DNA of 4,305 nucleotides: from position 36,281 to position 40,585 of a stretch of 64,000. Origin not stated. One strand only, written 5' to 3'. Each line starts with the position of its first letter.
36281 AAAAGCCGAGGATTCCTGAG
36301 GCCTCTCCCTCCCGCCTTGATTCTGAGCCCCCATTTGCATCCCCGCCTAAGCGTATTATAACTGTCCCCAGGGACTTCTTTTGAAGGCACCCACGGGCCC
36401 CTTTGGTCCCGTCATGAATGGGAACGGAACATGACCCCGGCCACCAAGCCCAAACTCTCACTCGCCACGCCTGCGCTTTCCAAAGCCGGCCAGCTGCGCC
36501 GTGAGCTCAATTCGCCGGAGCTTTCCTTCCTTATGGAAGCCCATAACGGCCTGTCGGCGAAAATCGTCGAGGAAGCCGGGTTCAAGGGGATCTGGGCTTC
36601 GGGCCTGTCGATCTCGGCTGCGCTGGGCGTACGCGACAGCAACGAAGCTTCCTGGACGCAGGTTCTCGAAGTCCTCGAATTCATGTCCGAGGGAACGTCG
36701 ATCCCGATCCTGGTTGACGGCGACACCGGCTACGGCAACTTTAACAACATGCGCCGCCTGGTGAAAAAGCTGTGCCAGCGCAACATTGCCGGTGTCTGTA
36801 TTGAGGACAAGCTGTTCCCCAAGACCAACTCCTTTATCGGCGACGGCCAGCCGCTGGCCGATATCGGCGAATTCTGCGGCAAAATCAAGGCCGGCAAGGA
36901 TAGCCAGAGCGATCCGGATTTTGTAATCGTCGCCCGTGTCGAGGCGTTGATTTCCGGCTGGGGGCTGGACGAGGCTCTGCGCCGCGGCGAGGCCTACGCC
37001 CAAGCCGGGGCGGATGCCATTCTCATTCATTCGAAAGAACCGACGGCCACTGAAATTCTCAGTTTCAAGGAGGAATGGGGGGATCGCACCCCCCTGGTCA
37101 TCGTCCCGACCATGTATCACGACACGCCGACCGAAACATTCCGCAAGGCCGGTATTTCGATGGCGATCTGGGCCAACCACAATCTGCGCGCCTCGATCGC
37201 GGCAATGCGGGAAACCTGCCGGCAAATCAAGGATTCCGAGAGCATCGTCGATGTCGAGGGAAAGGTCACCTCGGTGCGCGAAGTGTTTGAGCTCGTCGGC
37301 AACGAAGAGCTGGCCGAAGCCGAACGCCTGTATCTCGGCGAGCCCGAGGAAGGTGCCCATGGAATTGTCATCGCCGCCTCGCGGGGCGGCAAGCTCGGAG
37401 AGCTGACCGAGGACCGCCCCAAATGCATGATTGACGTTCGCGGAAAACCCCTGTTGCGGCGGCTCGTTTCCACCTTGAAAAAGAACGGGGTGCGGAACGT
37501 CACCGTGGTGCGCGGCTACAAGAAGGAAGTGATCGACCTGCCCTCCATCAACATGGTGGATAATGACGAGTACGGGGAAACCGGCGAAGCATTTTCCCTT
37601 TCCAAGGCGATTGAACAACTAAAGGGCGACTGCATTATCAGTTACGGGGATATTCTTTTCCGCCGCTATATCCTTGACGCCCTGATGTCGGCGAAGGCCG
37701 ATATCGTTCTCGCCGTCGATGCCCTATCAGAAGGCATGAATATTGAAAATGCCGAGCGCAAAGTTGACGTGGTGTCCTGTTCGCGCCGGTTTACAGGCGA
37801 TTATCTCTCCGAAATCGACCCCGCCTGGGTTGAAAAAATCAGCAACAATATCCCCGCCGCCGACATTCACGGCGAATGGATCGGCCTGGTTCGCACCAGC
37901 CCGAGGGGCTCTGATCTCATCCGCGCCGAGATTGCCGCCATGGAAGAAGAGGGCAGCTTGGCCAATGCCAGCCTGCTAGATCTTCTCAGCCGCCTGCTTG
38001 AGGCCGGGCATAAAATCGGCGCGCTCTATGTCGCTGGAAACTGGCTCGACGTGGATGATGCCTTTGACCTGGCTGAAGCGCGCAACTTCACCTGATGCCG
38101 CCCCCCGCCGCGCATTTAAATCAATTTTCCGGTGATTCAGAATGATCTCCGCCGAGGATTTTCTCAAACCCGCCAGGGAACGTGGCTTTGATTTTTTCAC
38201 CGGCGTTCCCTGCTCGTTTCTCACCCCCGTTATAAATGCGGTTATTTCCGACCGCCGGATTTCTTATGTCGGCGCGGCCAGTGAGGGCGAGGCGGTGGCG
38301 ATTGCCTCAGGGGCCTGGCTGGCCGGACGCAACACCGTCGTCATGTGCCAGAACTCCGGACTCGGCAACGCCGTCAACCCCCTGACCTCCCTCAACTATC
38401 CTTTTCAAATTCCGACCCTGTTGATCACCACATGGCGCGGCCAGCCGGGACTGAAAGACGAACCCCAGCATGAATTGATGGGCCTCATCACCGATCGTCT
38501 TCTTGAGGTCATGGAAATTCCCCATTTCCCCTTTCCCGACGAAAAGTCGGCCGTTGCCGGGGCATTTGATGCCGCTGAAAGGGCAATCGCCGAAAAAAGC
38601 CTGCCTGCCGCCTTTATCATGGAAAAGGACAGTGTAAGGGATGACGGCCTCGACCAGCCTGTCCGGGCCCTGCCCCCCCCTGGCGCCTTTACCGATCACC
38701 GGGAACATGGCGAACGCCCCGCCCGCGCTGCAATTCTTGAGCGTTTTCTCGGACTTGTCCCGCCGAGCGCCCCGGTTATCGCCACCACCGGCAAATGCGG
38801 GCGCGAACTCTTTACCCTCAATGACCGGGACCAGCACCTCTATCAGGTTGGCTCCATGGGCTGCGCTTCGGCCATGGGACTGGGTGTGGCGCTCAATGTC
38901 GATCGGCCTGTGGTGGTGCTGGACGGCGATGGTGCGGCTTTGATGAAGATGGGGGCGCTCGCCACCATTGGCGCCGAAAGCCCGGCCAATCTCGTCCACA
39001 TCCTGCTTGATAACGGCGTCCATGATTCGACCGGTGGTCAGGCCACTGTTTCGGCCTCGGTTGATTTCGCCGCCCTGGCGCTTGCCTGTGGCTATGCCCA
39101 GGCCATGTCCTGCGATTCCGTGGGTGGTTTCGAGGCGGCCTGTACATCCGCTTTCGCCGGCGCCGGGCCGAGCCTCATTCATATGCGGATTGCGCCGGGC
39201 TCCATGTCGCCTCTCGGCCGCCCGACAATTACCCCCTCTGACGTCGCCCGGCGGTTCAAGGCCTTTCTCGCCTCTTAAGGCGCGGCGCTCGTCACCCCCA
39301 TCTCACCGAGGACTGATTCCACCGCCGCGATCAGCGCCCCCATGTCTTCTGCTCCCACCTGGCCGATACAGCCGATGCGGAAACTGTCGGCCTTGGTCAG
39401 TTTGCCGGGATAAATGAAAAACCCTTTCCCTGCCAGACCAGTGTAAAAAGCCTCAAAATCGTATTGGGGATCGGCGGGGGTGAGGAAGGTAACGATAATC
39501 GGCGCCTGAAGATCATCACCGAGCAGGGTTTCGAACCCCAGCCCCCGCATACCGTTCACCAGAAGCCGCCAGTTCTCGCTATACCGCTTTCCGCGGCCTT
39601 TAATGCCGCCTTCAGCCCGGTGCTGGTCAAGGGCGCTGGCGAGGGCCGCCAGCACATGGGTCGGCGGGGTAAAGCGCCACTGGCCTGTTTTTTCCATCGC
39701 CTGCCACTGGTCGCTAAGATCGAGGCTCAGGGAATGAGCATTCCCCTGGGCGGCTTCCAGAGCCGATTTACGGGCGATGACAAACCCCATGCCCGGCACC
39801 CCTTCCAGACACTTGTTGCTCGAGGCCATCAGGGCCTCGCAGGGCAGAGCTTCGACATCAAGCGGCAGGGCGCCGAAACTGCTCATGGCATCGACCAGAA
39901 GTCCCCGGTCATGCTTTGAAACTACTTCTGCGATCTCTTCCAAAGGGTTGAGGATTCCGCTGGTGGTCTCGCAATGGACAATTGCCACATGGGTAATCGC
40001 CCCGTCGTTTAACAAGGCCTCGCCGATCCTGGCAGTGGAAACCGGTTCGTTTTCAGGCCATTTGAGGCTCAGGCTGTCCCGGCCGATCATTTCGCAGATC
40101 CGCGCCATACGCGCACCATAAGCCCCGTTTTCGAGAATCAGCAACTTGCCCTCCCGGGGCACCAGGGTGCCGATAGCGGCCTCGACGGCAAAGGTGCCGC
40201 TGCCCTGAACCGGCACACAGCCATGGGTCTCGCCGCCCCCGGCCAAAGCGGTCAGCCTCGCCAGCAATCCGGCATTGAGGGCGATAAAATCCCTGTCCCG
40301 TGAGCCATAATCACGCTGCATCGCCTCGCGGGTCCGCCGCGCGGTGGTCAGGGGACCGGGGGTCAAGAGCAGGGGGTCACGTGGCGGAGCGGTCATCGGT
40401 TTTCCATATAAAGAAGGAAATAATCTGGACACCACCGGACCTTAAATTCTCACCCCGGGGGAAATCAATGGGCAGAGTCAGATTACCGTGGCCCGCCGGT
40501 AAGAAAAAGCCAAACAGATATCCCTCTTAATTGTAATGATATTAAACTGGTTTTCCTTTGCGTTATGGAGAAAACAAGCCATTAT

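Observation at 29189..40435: Aminoethylphosphonate synthesis module plus three CDP-alcohol phosphotransferases embedded in the hopanoid cluster: candidate phosphonate-headgroup lipid or hopanoid pathway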

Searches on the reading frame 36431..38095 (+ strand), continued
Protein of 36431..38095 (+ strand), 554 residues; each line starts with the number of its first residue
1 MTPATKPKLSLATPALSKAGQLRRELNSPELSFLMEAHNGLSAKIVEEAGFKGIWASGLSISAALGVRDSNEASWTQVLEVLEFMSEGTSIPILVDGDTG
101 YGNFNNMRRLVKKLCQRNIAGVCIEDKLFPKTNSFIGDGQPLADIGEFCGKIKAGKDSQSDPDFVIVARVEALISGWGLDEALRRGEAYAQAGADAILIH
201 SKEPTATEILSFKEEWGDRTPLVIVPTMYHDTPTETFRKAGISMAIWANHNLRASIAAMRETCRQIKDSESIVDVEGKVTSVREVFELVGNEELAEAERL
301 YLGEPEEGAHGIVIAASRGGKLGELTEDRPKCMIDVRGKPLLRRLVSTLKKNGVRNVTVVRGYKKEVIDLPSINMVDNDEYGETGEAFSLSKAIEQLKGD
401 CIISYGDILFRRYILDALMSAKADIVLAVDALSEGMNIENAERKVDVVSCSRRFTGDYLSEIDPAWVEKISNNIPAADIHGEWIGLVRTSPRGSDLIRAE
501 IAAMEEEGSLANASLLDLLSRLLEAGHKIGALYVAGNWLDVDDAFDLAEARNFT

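Call 74: search_protein_families(library=ncbifam, proteins=[L083:2476-3501:+, L089:10086-11087:+, L088:18765-19754:+, L089:9370-10077:+, L089:8603-9298:+, L089:11174-11950:+, L088:15085-15825:-], max_evalue=0.00001)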
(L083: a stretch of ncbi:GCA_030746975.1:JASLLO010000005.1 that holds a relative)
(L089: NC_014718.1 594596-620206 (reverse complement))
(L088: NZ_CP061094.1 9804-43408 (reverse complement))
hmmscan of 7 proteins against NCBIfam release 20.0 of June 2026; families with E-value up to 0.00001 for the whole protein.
L083:2476-3501:+ (341 aa): 2 families
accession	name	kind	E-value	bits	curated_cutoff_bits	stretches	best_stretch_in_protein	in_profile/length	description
TIGR03476.1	HpnL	subfamily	8.9e-48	163.2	195.65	1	1-309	1-307/318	putative membrane protein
TIGR00374.1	TIGR00374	subfamily_domain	2.2e-11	43.7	43.2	1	10-301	2-295/323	flippase-like domain-containing protein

L089:10086-11087:+ (333 aa): 3 families
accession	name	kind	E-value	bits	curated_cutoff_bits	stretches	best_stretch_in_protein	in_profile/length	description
TIGR03476.1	HpnL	subfamily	1.8e-98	329.8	195.65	1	1-318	1-318/318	putative membrane protein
NF033480.1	bifunc_MprF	equivalog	2.6e-06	26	600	0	22-181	29-187/841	bifunctional lysylphosphatidylglycerol flippase/synthetase MprF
TIGR00374.1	TIGR00374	subfamily_domain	2.9e-06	26.9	43.2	1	73-300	67-295/323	flippase-like domain-containing protein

L088:18765-19754:+ (329 aa): 2 families
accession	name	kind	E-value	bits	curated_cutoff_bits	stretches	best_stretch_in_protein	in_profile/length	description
TIGR03476.1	HpnL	subfamily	4e-77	259.6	195.65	1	8-310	8-315/318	putative membrane protein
TIGR00374.1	TIGR00374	subfamily_domain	3.6e-09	36.5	43.2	1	220-296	221-296/323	flippase-like domain-containing protein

L089:9370-10077:+ (235 aa): 1 family
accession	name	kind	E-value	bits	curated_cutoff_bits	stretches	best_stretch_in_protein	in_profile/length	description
NF042920.1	Lys_halognase_BesD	equivalog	6.6e-07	28.9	450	1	63-125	57-118/229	L-lysine 4-chlorinase BesD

L089:8603-9298:+ (231 aa): 5 families
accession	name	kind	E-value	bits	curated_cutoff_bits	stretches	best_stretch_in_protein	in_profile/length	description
NF040950.1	archin_ph_syn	equivalog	1.5e-14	54.3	180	1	27-156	12-132/191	archaetidylinositol phosphate synthase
NF045883.1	PIPSynth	equivalog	8.2e-09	35.4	170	1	30-124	14-106/197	phosphatidylinositol phosphate synthase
NF053678.1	ClpnSynClsA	equivalog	1.1e-07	32.2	240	1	41-208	6-161/180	cardiolipin synthase ClsA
NF041135.1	IPPtranDIPPsyn_Thcocales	equivalog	2e-07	30.4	580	1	25-111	237-318/419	bifunctional L-myo-inositol-1-phosphate cytidylyltransferase/CDP-L-myo-inositol myo-inositolphosphotransferase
TIGR00560.1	pgsA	equivalog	8.9e-06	26.3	109.1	0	40-116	3-82/183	CDP-diacylglycerol--glycerol-3-phosphate 3-phosphatidyltransferase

L089:11174-11950:+ (258 aa): 6 families
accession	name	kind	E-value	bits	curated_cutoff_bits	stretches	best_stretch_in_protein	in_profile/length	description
NF041135.1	IPPtranDIPPsyn_Thcocales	equivalog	8.3e-14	51.4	580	1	1-242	1-217/419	bifunctional L-myo-inositol-1-phosphate cytidylyltransferase/CDP-L-myo-inositol myo-inositolphosphotransferase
NF038362.1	Sden_1164_fam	equivalog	3.7e-13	49.5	300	1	3-198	4-206/266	Sden_1164 family protein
NF045761.1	NAMPUrTaseMurU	equivalog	3.4e-11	43.4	250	1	1-65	1-64/226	N-acetylmuramate alpha-1-phosphate uridylyltransferase MurU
TIGR03992.1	Arch_glmU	subfamily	7e-11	41.6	292.1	1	1-125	1-122/393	bifunctional sugar-1-phosphate nucleotidylyltransferase/acetyltransferase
NF041313.1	UDPGP_AglF_Halo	equivalog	1.1e-09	38.1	400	1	1-61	1-60/234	UTP--glucose-1-phosphate uridylyltransferase AglF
NF045665.1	NTPtran_DVU1551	equivalog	6.1e-09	35.4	315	1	2-92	2-82/359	DVU_1551 family NTP transferase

L088:15085-15825:- (246 aa): 13 families
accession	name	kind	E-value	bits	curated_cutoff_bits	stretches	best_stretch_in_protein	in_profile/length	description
NF041135.1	IPPtranDIPPsyn_Thcocales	equivalog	6.2e-16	58.4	580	1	3-240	2-218/419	bifunctional L-myo-inositol-1-phosphate cytidylyltransferase/CDP-L-myo-inositol myo-inositolphosphotransferase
NF038362.1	Sden_1164_fam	equivalog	7.6e-14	51.8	300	1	2-182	2-193/266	Sden_1164 family protein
TIGR03992.1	Arch_glmU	subfamily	9.4e-14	51.1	292.1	1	3-138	2-135/393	bifunctional sugar-1-phosphate nucleotidylyltransferase/acetyltransferase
NF045665.1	NTPtran_DVU1551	equivalog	7.6e-12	44.9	315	1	3-97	2-88/359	DVU_1551 family NTP transferase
TIGR03310.1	matur_MocA_YgfJ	equivalog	8.6e-12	45.4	186.45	1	3-129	1-124/188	molybdenum cofactor cytidylyltransferase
NF041313.1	UDPGP_AglF_Halo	equivalog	4.1e-10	39.5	400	1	3-177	2-178/234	UTP--glucose-1-phosphate uridylyltransferase AglF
NF041173.1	Sug_nt_acttase_Thmprot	equivalog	2.4e-09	36.6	600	1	4-140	3-136/405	bifunctional sugar-1-phosphate nucleotidylyltransferase/acetyltransferase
NF010932.0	PRK14352.1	equivalog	5.2e-09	35.3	611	1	2-122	7-125/488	bifunctional UDP-N-acetylglucosamine diphosphorylase/glucosamine-1-phosphate N-acetyltransferase GlmU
NF045761.1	NAMPUrTaseMurU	equivalog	2.1e-07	31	250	1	4-114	3-113/226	N-acetylmuramate alpha-1-phosphate uridylyltransferase MurU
NF045782.1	NicBOxredNboR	equivalog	4e-07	29.9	260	1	2-104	9-104/206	nicotine blue oxidoreductase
TIGR02623.1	G1P_cyt_trans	equivalog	1e-06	28.4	300.25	1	4-60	3-60/255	glucose-1-phosphate cytidylyltransferase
TIGR01173.1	glmU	equivalog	2.5e-06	26.6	366.85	1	3-126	2-120/452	bifunctional UDP-N-acetylglucosamine diphosphorylase/glucosamine-1-phosphate N-acetyltransferase GlmU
NF010933.0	PRK14353.1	equivalog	5.3e-06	25.3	505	1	3-108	7-108/453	bifunctional UDP-N-acetylglucosamine diphosphorylase/glucosamine-1-phosphate N-acetyltransferase GlmU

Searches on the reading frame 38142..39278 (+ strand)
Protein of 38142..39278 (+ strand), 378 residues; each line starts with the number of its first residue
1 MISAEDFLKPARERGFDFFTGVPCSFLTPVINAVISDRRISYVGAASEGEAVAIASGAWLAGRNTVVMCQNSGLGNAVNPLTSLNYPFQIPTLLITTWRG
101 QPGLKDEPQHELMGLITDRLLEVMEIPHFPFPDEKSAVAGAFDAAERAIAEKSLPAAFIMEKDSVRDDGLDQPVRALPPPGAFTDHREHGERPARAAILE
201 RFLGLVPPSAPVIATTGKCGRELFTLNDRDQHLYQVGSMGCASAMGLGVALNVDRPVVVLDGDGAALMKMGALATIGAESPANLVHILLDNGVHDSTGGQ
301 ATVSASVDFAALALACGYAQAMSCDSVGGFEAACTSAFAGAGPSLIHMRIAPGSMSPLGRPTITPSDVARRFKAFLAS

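Call 3: search_protein_families(library=pfam, proteins=[window:38142-39278:+], max_evalue=0.01)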
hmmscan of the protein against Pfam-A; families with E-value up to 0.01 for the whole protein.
window:38142-39278:+ (378 aa): 2 families
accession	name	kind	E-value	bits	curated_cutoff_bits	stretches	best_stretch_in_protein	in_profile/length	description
PF02775.26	TPP_enzyme_C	-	9.5e-17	61.6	21.9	1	235-347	26-150/151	Thiamine pyrophosphate enzyme, C-terminal TPP binding domain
PF02776.23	TPP_enzyme_N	-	4.7e-10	39.7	26.8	1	11-110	11-108/119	Thiamine pyrophosphate enzyme, N-terminal TPP binding domain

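Call 4: search_protein_families(library=ncbifam, proteins=[window:38142-39278:+], max_evalue=0.001)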
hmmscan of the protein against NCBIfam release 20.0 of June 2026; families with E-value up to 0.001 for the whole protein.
window:38142-39278:+ (378 aa): 18 families
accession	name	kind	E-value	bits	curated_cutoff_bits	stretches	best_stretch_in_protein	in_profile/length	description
TIGR03297.1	Ppyr-DeCO2ase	equivalog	6.5e-128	426.7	312.5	1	15-376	1-360/360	phosphonopyruvate decarboxylase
TIGR03846.1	sulfopy_beta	equivalog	1.4e-39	135.9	221.5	1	211-374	16-179/182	sulfopyruvate decarboxylase subunit beta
NF004813.0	PRK06163.1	equivalog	4.7e-32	111.3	240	1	195-374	15-194/202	hypothetical protein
TIGR03845.1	sulfopyru_alph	equivalog_domain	7.3e-27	94.2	147.95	1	12-160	9-155/160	sulfopyruvate decarboxylase subunit alpha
NF006052.0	PRK08199.1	subfamily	5.8e-09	34.8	539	1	236-357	414-544/559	thiamine pyrophosphate protein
NF005470.0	PRK07064.1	equivalog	1.3e-08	34.4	495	1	218-350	387-529/552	thiamine pyrophosphate-binding protein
NF005760.0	PRK07586.1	equivalog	2.2e-07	30.2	363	1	198-292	342-440/514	acetolactate synthase large subunit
NF005114.0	PRK06546.1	equivalog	5e-07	28.6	893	1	234-364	405-541/578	pyruvate dehydrogenase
NF006016.1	PRK08155.1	equivalog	5.8e-07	28.3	870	0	236-352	408-534/554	acetolactate synthase large subunit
NF006591.0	PRK09124.1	equivalog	7.8e-06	24.5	792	1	234-353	405-532/574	ubiquinone-dependent pyruvate dehydrogenase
TIGR04377.1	myo_inos_iolD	equivalog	3.7e-05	22.6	715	0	194-295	392-498/616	3D-(3,5/4)-trihydroxycyclohexane-1,2-dione acylhydrolase (decyclizing)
NF006122.0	PRK08266.1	subfamily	9.1e-05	21.1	571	1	239-355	404-529/543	hypothetical protein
NF005040.0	PRK06457.1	equivalog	0.0002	19.9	788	0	12-75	13-75/549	pyruvate dehydrogenase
NF006524.0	PRK08978.1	equivalog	0.00024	19.5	738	0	236-292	400-456/548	acetolactate synthase 2 catalytic subunit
TIGR03393.1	indolpyr_decarb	equivalog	0.00031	19.6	946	0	8-150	8-143/539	indolepyruvate decarboxylase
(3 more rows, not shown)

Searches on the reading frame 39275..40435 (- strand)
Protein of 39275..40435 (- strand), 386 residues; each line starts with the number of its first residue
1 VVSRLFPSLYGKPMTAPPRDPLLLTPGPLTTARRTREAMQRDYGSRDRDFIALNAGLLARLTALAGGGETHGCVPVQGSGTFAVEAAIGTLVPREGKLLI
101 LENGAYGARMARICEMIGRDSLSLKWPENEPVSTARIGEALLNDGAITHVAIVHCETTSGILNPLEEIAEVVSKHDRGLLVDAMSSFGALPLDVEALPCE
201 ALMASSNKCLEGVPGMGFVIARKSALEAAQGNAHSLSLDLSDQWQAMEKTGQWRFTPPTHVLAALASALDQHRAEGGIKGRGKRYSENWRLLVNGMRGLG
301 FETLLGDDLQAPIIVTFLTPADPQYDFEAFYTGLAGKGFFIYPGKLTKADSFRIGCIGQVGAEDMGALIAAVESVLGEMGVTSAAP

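Call 3: search_protein_families(library=pfam, proteins=[window:39275-40435:-], max_evalue=0.01)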
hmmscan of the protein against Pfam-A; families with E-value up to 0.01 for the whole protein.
window:39275-40435:- (386 aa): 1 family
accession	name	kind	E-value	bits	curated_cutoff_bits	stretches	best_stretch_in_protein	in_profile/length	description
PF00266.25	Aminotran_5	-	2.1e-15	57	21.5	1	83-317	73-314/371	Aminotransferase class-V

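Call 4: search_protein_families(library=ncbifam, proteins=[window:39275-40435:-], max_evalue=0.001)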
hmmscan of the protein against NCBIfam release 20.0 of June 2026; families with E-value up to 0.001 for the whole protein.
window:39275-40435:- (386 aa): 18 families
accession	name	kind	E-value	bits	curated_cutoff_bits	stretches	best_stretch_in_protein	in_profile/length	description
NF010006.0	PRK13479.1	equivalog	1.5e-163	544.2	296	1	19-382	4-367/369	2-aminoethylphosphonate--pyruvate transaminase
TIGR02326.1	transamin_PhnW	equivalog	6.7e-150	499.2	400.8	1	19-375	2-359/363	2-aminoethylphosphonate--pyruvate transaminase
TIGR03301.1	PhnW-AepZ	equivalog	8e-144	479.4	360.8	1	22-375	1-354/355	2-aminoethylphosphonate aminotransferase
NF046070.1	PyrdoxPyrvTramin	equivalog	4.9e-34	117.8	600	1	21-308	6-294/369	pyridoxamine--pyruvate transaminase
NF045640.1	AspGlyoxATaseBhcA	equivalog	2.7e-17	62.8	650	1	24-380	8-368/395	L-aspartate--glyoxylate aminotransferase BhcA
TIGR01979.1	sufS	subfamily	2.1e-08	33.5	475.1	1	147-228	160-240/403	SufS family cysteine desulfurase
TIGR04343.1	egtE_PLP_lyase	equivalog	2.8e-08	33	400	1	46-228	49-222/370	ergothioneine biosynthesis PLP-dependent enzyme EgtE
TIGR01977.1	am_tr_V_EF2568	hypoth_equivalog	1.1e-06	27.9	377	1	129-226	122-218/376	cysteine desulfurase family protein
NF006791.0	PRK09295.1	equivalog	2.5e-06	26.9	661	1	142-270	160-292/406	cysteine desulfurase SufS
NF002806.0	PRK02948.1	subfamily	9.7e-06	24.8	304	1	133-219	127-210/381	IscS subfamily cysteine desulfurase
TIGR03402.1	FeS_nifS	equivalog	1.1e-05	24.5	530.75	1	132-224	124-213/379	cysteine desulfurase NifS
TIGR03235.1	DNA_S_dndA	equivalog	1.5e-05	24.5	480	1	132-226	126-217/353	cysteine desulfurase DndA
NF010611.0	PRK14012.1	equivalog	1.5e-05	24.1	548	1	126-223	128-222/406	IscS subfamily cysteine desulfurase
TIGR02006.1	IscS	equivalog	2.5e-05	23.5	643.2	1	124-223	122-218/402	IscS subfamily cysteine desulfurase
TIGR01364.1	serC_1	equivalog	0.00016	20.7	443.6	1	68-287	61-267/358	phosphoserine transaminase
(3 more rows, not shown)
